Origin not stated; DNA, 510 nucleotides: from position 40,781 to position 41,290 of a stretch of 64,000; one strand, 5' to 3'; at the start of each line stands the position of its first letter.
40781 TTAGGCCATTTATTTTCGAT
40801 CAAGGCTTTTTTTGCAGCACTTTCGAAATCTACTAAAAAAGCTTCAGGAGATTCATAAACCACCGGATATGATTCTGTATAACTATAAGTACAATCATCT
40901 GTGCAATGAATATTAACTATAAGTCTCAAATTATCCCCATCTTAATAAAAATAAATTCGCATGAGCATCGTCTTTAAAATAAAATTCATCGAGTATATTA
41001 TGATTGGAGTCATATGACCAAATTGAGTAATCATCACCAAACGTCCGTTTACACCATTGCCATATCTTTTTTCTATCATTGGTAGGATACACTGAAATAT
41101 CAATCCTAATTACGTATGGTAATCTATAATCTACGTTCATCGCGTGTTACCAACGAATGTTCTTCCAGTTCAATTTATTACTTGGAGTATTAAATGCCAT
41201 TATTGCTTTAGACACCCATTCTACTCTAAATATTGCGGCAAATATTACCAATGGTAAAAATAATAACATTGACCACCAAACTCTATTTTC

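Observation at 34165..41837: Second tandem array (family II, ............ tail), ~20 small genes, with more copies at 53229-55266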

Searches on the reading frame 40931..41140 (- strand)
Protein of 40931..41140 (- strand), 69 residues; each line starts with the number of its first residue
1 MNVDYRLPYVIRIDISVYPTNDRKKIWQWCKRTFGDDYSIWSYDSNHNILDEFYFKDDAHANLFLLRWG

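Call 6: search_protein_families(library=pfam, proteins=[window:40931-41140:-], max_evalue=1)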
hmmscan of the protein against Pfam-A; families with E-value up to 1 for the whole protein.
window:40931-41140:- (69 aa): 1 family
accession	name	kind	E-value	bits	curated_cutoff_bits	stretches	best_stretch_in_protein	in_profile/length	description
PF16076.10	Acyltransf_C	-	0.071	13.5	26.5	1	9-34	13-37/74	Acyltransferase C-terminus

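Call 7: search_protein_families(library=phrogs, proteins=[window:40931-41140:-], max_evalue=1)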
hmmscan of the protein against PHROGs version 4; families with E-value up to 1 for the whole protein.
window:40931-41140:- (69 aa): 1 family
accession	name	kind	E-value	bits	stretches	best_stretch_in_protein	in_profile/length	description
phrog_19112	-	unknown function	0.015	16.4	1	14-58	26-71/82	-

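Call 13: find_homologous_proteins(query=A1, max_evalue=0.001)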
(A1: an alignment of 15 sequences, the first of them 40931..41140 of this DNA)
Query A1 (15 sequences) (69 aa, profile of the alignment): 6 proteins with E <= 0.001 among 76 candidates.
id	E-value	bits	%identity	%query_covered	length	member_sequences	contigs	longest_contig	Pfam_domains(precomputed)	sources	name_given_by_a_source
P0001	5.4e-15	74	-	-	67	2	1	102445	-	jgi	-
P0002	1.0e-13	70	30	36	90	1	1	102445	-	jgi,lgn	-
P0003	8.7e-12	63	100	100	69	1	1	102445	-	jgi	-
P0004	1.2e-8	53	20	75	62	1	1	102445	-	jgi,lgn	-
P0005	8.2e-6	44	-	-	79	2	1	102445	-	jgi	-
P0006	5.9e-5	41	32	54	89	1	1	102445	-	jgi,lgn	-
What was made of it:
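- Tried and rejected: The word-indexed protein search with the window alignment returned only the window's own contig (call 13).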

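Call 22: predict_structure(alignment_id=A1)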
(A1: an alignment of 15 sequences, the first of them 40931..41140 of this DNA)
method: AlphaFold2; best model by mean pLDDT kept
length: 69 residues; sequences in the alignment: 15
mean_pLDDT: 85.9   pTM: 0.68
mean pLDDT of the five models: 85.9, 85.2, 84.9, 82.9, 80.5
residues with pLDDT >= 90: 37; 70-90: 24; 50-70: 5; < 50: 3
segments of 3 or more residues with pLDDT < 50: 1-3
pLDDT, mean of each block of 10 residues (from residue 1): 65 87 92 91 83 93 91
secondary structure, 60 per line:
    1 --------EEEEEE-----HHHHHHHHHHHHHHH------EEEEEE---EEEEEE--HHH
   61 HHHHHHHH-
elements in order: E9-14 H20-34 E41-46 E50-55 H58-68
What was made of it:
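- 40931..41140 (-): Reference member (69 aa), the one that was modelled. AlphaFold2 pLDDT 85.9, topology E9-14 H20-34 E41-46 E50-55 H58-68 (call 22).
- On RRM (RNA recognition motif): The model ends after alpha2 with no beta4 (call 22).
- On ACT / ferredoxin-like small-ligand domains: The final strand is missing (call 22).
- On C-terminal degradation tags (ssrA-like): The tail is predicted helical and confident (H58-68, pLDDT about 91-93; call 22).
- Closest known: T4 internal-protein locus. Different: Here the conserved element is C-terminal, about 17 residues long, and predicted to be part of the fold (call 22).
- AlphaFold2 model of 40931-41140 has pLDDT 85.9, with 91-93 over the tail (call 22). 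The module is predicted as an integral part of a well-packed domain at pLDDT above 90 (call 22), not as an appended peptide. The tail is predicted helical and packed (call 22). A confident fold explains the pattern (call 22).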

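Call 24: search_protein_representatives(alignment_id=A1)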
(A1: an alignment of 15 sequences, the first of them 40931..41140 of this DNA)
Query: 15 sequences, 74 profile positions. Proteins with E-value up to 0.001 (for the whole library): 687; up to 1e-10: 6; up to 1e-30: 0. The best 150 are listed.
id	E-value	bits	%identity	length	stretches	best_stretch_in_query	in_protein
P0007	5.4e-20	88.0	-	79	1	5-73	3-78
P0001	1.7e-15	73.6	-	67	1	3-73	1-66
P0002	3.3e-14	69.5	-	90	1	4-74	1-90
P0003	2.8e-12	63.3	-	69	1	1-74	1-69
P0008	9.2e-11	58.5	-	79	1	7-74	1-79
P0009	9.4e-11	58.4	-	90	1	3-73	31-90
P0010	3.2e-10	56.7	-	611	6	16-65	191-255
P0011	6.2e-10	55.8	-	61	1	21-74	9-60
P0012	8.6e-10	55.3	-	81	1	3-74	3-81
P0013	1.1e-09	55.0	-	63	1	17-74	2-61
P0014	2.1e-09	54.1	-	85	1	18-74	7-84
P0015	2.6e-09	53.8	-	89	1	32-74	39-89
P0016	2.7e-09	53.7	-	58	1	21-74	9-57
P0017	2.8e-09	53.7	-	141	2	31-73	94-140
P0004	3.9e-09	53.2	-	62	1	21-73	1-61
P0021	2.0e-08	51.0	-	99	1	9-74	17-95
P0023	4.2e-08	49.9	-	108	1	33-74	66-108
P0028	8.8e-08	48.9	-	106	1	16-74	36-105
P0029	9.6e-08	48.8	-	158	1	28-74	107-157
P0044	3.4e-07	47.0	-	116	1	18-74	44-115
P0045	4.5e-07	46.6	-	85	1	30-74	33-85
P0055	1.0e-06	45.5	-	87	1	31-74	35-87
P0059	1.4e-06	45.1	-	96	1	25-74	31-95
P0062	1.9e-06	44.7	-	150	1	34-74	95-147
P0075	2.7e-06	44.1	-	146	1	29-74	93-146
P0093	4.8e-06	43.3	-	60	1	28-74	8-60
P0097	5.3e-06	43.2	-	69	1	25-74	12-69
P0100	5.6e-06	43.1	-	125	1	34-74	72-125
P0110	7.8e-06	42.7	-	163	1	35-74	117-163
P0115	8.4e-06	42.6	-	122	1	12-74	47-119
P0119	8.9e-06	42.5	-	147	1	7-74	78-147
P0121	9.3e-06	42.4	-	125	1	8-74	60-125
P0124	9.6e-06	42.4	-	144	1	21-74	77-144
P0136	1.2e-05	42.0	-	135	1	21-74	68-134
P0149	1.4e-05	41.9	-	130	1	30-73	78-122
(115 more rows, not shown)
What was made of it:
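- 687 clusters at E<=1e-3 among 1.84 billion representatives (call 24).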

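Call 27: search_dna_similar(query=P0015, collection=phages, mode=protein, max_evalue=0.01, max_rows=40)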
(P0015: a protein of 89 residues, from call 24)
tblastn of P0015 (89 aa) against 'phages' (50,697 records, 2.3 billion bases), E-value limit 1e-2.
No match.

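Call 28: search_protein_families(library=pfam, proteins=[P0015, P0021, P0023, P0028, P0029, P0044, P0045, P0055, P0017, P0059], max_evalue=1)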
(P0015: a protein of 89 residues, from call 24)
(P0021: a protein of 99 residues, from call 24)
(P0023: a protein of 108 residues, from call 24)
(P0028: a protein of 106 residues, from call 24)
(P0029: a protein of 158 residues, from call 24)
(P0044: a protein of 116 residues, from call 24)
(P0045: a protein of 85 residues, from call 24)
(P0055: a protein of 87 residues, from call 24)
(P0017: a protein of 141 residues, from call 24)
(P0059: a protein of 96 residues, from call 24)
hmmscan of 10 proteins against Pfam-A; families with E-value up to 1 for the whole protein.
P0015 (89 aa): 0 families

P0021 (99 aa): 0 families

P0023 (108 aa): 1 family
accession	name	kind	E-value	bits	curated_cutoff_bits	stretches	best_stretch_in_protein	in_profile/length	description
PF07068.17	Gp23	-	2.7e-10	40.7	24.4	1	13-44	6-37/376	Major capsid protein Gp23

P0028 (106 aa): 2 families
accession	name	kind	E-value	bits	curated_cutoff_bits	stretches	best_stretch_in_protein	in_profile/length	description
PF18903.5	DUF5659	-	0.079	13.3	23.6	0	84-103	30-49/75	Domain of unknown function (DUF5659)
PF09631.16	Sen15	-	0.17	12.7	22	1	9-75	11-74/101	Sen15 protein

P0029 (158 aa): 1 family
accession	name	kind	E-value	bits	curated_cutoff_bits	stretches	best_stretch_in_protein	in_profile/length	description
PF07068.17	Gp23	-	7.6e-11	42.5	24.4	1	38-75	6-43/376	Major capsid protein Gp23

P0044 (116 aa): 0 families

P0045 (85 aa): 0 families

P0055 (87 aa): 0 families

P0017 (141 aa): 1 family
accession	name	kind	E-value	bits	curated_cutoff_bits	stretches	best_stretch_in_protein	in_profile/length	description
PF10387.14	DUF2442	-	0.077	13.7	23.9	1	72-118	13-54/72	Protein of unknown function (DUF2442)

P0059 (96 aa): 0 families

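Call 29: search_protein_families(library=phrogs, proteins=[P0015, P0021, P0023, P0028, P0029, P0044, P0045, P0055, P0017, P0059], max_evalue=0.1)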
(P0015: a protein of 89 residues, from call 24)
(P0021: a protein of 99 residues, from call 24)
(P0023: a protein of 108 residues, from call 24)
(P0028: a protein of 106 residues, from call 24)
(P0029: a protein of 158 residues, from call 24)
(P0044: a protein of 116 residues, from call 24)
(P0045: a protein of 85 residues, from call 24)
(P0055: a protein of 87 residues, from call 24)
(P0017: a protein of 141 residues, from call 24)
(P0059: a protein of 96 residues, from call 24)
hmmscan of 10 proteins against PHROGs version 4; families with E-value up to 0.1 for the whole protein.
P0015 (89 aa): 0 families

P0021 (99 aa): 0 families

P0023 (108 aa): 2 families
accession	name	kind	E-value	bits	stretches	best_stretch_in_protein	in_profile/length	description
phrog_138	-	head and packaging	1e-09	38.9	1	13-44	62-93/444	major head protein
phrog_12830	-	head and packaging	5.9e-05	24.4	1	10-43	91-124/128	major head protein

P0028 (106 aa): 2 families
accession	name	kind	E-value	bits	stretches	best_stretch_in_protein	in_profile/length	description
phrog_35922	-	unknown function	0.023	15.4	1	44-77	124-157/181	-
phrog_2528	-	unknown function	0.091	13.8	0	24-53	53-82/90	-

P0029 (158 aa): 3 families
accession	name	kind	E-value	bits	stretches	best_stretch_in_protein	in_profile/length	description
phrog_138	-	head and packaging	1.4e-10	41.8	1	11-74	27-98/444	major head protein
phrog_12830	-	head and packaging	8e-05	24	1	29-70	85-126/128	major head protein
phrog_13012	-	unknown function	0.06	14.4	1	4-22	6-24/38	-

P0044 (116 aa): 0 families

P0045 (85 aa): 0 families

P0055 (87 aa): 0 families

P0017 (141 aa): 0 families

P0059 (96 aa): 0 families

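Call 33: fold_search(model_id=the predicted structure, library=viral)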
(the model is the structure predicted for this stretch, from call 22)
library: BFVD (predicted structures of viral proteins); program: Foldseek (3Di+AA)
matches with E <= 10: 645; with E <= 0.001: 0
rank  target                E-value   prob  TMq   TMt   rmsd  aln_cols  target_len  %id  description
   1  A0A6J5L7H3            1.4e-03  1.00  0.78  0.81   1.1        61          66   24  Uncharacterized protein [uncultured Caudovirales phage]
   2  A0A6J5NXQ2            3.3e-03  1.00  0.80  0.63   2.2        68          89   16  Uncharacterized protein [uncultured Caudovirales phage]
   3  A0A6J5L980            6.5e-03  1.00  0.76  0.59   2.6        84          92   24  Uncharacterized protein [uncultured Caudovirales phage]
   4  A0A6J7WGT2            6.5e-03  1.00  0.64  0.53   4.2        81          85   22  Uncharacterized protein [uncultured Caudovirales phage]
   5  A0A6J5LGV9            2.0e-02  1.00  0.66  0.69   5.1        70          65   27  Uncharacterized protein [uncultured Caudovirales phage]
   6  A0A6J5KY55            3.2e-02  1.00  0.72  0.73   1.5        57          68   19  Uncharacterized protein [uncultured Caudovirales phage]
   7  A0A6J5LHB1            3.4e-02  1.00  0.68  0.83   1.9        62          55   21  Uncharacterized protein [uncultured Caudovirales phage]
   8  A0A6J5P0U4            3.4e-02  1.00  0.64  0.71   2.4        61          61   16  Uncharacterized protein [uncultured Caudovirales phage]
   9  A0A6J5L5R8            3.4e-02  0.99  0.62  0.53   4.7        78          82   18  Uncharacterized protein [uncultured Caudovirales phage]
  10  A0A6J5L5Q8            4.5e-02  1.00  0.67  0.55   2.7        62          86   24  Uncharacterized protein [uncultured Caudovirales phage]
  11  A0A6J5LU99            5.1e-02  1.00  0.74  0.71   2.7        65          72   22  Uncharacterized protein [uncultured Caudovirales phage]
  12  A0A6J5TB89            5.8e-02  1.00  0.74  0.78   2.1        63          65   21  Uncharacterized protein [uncultured Caudovirales phage]
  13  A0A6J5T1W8            6.2e-02  0.98  0.59  0.57   4.2        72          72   25  Uncharacterized protein [uncultured Caudovirales phage]
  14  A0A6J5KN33            7.1e-02  1.00  0.62  0.66   2.1        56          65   27  Uncharacterized protein [uncultured Caudovirales phage]
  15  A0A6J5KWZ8            8.7e-02  0.97  0.59  0.64   3.7        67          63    9  Uncharacterized protein [uncultured Caudovirales phage]
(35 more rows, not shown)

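Call 36: find_homologous_proteins(query=A2, max_evalue=0.001)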
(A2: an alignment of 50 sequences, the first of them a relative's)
Query A2 (50 sequences) (66 aa, profile of the alignment): 51 proteins with E <= 0.001 among 131 candidates.
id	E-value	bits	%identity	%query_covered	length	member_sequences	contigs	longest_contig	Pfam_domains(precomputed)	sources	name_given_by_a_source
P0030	4.6e-16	76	31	83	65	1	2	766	-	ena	-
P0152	6.7e-15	72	40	61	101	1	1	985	-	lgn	-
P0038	9.5e-15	72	46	56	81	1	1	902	-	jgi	jgi:hypothetical protein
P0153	1.7e-14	71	84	100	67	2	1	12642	-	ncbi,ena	-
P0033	4.5e-14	70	100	100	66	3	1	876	-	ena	-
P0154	9.5e-14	69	37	70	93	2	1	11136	-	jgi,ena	-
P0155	2.8e-13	67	44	55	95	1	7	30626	-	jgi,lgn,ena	jgi:hypothetical protein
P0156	2.8e-13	67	39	55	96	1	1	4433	-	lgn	-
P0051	7.6e-13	66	36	59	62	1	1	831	-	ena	-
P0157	1.0e-12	65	36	59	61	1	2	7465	-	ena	-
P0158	1.2e-12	65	32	67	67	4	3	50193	-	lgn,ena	-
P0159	2.7e-12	64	37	65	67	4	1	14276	-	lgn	-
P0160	3.1e-12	64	36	61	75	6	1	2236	-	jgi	jgi:hypothetical protein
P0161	5.0e-12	63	54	100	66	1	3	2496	-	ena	-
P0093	9.6e-12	62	35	74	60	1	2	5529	-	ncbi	-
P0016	1.8e-11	61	27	80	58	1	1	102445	-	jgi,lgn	-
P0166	6.7e-10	56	55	100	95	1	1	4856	-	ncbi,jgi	jgi:hypothetical protein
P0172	8.7e-9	53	51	100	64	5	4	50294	-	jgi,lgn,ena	jgi:hypothetical protein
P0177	3.8e-8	51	46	61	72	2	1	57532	-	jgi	jgi:ribulose bisphosphate carboxylase small subunit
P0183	1.6e-7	49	34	58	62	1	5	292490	-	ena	-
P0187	1.3e-6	46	43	59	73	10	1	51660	-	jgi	jgi:hypothetical protein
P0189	1.4e-6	46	46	53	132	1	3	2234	PF07068.18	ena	-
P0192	4.1e-5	41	37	65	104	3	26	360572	-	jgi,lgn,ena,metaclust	metaclust:\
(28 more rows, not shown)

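Call 37: find_encoding_contigs(protein=P0183, flank=10000, max_places=3)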
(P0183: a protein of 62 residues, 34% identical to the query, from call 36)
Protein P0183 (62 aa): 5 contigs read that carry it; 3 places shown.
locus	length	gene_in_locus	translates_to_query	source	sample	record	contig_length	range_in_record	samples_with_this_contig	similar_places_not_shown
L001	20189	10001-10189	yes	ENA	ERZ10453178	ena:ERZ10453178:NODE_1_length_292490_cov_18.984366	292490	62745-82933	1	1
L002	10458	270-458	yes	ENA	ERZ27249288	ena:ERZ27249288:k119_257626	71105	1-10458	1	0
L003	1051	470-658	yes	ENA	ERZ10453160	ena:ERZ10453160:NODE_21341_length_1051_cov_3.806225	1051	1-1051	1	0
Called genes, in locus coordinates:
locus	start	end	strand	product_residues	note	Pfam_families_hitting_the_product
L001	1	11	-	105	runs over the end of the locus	-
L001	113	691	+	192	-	PF13392:HNH_3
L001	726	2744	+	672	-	PF05226:CHASE2, PF00211:Guanylate_cyc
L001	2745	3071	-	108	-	-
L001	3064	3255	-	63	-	-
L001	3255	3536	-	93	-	-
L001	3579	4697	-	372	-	-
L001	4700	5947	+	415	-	PF03721:UDPG_MGDP_dh_N, PF00984:UDPG_MGDP_dh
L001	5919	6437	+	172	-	-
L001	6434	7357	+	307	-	-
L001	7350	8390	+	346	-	-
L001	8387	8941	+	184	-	-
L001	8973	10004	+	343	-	PF03851:UvdE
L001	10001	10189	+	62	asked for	-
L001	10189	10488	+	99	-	-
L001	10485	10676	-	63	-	-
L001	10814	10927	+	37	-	-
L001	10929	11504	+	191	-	PF13302:Acetyltransf_3, PF00583:Acetyltransf_1, PF13508:Acetyltransf_7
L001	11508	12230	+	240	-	PF00487:FA_desaturase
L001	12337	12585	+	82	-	-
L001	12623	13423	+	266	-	-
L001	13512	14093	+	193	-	PF00574:CLP_protease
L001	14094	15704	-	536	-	-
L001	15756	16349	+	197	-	PF00574:CLP_protease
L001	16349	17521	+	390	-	-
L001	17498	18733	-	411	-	PF04055:Radical_SAM (weak)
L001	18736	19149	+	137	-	-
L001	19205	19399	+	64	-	-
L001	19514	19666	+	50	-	-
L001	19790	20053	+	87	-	-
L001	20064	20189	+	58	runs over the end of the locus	-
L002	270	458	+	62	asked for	-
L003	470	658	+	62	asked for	-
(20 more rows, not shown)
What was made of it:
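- The motif is also kept in members that end an array or stand alone (L001, call 37).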

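Call 38: find_encoding_contigs(protein=P0192, flank=10000, max_places=3)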
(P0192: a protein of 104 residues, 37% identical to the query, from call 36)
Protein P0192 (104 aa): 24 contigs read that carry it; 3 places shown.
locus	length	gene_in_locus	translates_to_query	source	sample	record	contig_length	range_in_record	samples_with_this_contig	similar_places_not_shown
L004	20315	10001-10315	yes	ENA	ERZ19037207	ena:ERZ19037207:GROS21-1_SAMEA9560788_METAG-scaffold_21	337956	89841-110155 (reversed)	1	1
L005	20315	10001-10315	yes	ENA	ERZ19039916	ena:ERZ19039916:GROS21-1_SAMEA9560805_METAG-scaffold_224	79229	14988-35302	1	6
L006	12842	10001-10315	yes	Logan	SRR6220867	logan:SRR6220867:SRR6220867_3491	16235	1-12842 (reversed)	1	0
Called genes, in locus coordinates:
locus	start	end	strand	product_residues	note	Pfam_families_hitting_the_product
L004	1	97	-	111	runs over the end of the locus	-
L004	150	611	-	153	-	-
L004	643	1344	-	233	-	PF17338:GP88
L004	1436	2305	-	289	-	PF26926:Phage_T4_rIIB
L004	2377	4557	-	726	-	-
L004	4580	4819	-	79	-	-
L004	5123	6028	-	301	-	-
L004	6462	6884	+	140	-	-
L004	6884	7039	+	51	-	-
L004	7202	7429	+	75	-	-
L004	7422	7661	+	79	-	-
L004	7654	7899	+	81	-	-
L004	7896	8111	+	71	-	-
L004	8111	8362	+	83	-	-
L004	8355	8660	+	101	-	-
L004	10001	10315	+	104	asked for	-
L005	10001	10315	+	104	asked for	-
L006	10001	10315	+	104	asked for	-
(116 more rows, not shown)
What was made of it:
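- Closest known: Hyperplastic regions of T4-type phage genomes. Same: In one contig the array sits next to rIIA/rIIB (call 38).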

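Call 41: search_protein_families(library=pfam, alignment_id=A2, max_evalue=1)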
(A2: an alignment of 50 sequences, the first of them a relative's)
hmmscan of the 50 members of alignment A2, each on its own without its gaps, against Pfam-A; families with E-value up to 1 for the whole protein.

A. member 1, P0033 (66 aa): 1 family
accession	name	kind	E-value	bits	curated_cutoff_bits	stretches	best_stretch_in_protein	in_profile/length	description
PF09062.15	Endonuc_subdom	-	0.044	15.1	24.4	1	8-51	33-81/98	PI-PfuI Endonuclease subdomain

B. families by the number of members that match (of 50 scanned): 10 families
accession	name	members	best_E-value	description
PF20789.3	4HBT_3C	1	0.0083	Acyl-CoA thioesterase C-terminal domain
PF23763.2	Beta-barrel_GLAA-B_I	1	0.032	GLAA-B beta-barrel domain I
PF09062.15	Endonuc_subdom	1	0.044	PI-PfuI Endonuclease subdomain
PF21816.3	Zap1_zf1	1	0.051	Zap1, C2H2 zinc finger 1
PF16076.10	Acyltransf_C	1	0.071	Acyltransferase C-terminus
PF22898.2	NOMO1-like_1st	1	0.085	BOS complex subunit NOMO1-like, first beta sandwich domain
PF24087.1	DUF7372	1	0.12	Domain of unknown function (DUF7372)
PF12411.13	Choline_sulf_C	1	0.15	Choline sulfatase enzyme C terminal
PF08087.16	Toxin_18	1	0.28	Conotoxin O-superfamily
PF15421.11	Polysacc_deac_3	1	0.45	Putative polysaccharide deacetylase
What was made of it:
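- On RRM (RNA recognition motif): No Pfam RRM hit (calls 6, 41).
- On ACT / ferredoxin-like small-ligand domains: No profile match (calls 6, 41).
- No RRM, ACT or KH Pfam match appears even at E<=1 (calls 6, 28, 41).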

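Call 48: find_encoding_contigs(protein=P0177, flank=10000, max_places=1)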
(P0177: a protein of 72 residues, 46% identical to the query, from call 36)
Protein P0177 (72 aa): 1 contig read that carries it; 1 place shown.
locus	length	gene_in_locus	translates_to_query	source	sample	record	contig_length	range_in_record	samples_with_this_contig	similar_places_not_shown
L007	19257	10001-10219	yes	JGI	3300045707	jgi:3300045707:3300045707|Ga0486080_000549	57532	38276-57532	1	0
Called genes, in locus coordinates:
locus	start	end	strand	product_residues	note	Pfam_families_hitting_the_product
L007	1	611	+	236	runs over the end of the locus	PF09694:Gcw_chp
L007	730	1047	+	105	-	-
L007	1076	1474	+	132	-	PF00730:HhH-GPD (weak)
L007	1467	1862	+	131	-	PF13472:Lipase_GDSL_2 (weak)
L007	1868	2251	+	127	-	-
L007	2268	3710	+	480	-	-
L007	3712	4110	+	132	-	-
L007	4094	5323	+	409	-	PF06689:zf-C4_ClpX, PF00493:MCM, PF05496:RuvB_N (faint), PF01078:Mg_chelatase (faint), PF00158:Sigma54_activat (faint), PF07724:AAA_2, PF00004:AAA, PF07728:AAA_5 (faint)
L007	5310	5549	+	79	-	PF01165:Ribosomal_S21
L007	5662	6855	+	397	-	-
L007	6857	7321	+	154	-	-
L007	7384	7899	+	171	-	PF16473:Rv2179c-like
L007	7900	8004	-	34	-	-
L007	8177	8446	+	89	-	-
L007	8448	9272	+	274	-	PF00149:Metallophos (weak)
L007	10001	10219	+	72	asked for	-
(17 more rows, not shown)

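Call 49: find_encoding_contigs(protein=P0187, flank=10000, max_places=1)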
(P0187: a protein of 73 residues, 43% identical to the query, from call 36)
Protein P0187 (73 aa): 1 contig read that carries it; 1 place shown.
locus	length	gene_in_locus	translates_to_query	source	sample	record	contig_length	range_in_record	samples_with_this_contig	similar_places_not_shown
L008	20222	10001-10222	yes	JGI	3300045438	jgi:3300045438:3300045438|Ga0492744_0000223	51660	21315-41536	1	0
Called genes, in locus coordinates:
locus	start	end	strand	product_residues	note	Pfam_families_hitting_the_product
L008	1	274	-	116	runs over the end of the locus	-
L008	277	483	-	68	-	-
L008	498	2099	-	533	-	-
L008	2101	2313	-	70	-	-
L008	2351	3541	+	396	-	PF00155:Aminotran_1_2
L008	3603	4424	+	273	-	PF07460:NUMOD3 (faint)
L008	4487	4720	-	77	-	-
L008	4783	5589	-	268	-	PF01223:Endonuclease_NS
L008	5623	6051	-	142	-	PF04304:DUF454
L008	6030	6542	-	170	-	PF01844:HNH, PF14279:HNH_5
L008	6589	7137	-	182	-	PF02622:DUF179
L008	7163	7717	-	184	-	PF18013:Phage_lysozyme2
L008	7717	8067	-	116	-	-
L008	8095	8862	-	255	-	PF04321:RmlD_sub_bind, PF01370:Epimerase, PF01073:3Beta_HSD (weak), PF16363:GDP_Man_Dehyd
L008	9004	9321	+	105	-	-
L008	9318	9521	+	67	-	-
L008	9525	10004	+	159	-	PF07068:Gp23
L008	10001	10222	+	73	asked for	-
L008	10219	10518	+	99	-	-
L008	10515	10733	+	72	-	-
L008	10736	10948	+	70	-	-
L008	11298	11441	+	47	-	-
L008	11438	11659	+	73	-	-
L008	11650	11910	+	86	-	-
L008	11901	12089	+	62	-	-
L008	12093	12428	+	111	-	-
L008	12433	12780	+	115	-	-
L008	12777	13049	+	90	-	-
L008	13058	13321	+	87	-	-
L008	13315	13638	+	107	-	-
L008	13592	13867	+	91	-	PF23835:DUF7205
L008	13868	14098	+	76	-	-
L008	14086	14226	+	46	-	-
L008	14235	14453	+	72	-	-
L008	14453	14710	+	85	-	-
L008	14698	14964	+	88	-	-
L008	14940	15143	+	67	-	-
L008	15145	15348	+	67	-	-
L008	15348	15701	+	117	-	PF03061:4HBT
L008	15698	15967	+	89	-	-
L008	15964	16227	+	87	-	-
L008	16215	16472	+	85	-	-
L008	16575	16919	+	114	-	-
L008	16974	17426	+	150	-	-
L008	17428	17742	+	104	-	-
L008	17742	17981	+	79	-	-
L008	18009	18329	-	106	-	-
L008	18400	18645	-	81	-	-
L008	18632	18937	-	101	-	-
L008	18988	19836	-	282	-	PF01145:Band_7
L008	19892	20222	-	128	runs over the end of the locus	-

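Call 50: find_encoding_contigs(protein=P0172, flank=10000, max_places=1)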
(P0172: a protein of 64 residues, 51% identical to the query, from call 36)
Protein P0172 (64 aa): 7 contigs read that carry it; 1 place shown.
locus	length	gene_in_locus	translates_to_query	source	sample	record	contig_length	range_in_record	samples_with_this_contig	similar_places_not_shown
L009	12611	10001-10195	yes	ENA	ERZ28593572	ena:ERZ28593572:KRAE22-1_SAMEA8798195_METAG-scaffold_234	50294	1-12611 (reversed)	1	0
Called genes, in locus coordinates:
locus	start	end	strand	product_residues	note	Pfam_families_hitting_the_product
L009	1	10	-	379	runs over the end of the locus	-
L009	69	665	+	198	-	PF00574:CLP_protease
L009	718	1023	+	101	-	PF00383:dCMP_cyt_deam_1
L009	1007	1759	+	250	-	-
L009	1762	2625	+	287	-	-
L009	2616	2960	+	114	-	-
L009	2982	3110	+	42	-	-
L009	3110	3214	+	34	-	-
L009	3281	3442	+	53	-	-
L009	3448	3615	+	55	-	-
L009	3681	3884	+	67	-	-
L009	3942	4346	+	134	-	-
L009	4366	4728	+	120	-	-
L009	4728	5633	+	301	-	PF00149:Metallophos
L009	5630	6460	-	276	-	-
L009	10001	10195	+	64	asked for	-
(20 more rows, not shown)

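Call 63: find_encoding_contigs(protein=P0003, flank=1000, max_places=3)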
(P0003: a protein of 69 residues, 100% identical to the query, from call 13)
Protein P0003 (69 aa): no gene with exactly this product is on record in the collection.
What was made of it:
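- Tried and rejected: P0003 was not on record for a contig look-up (call 63).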
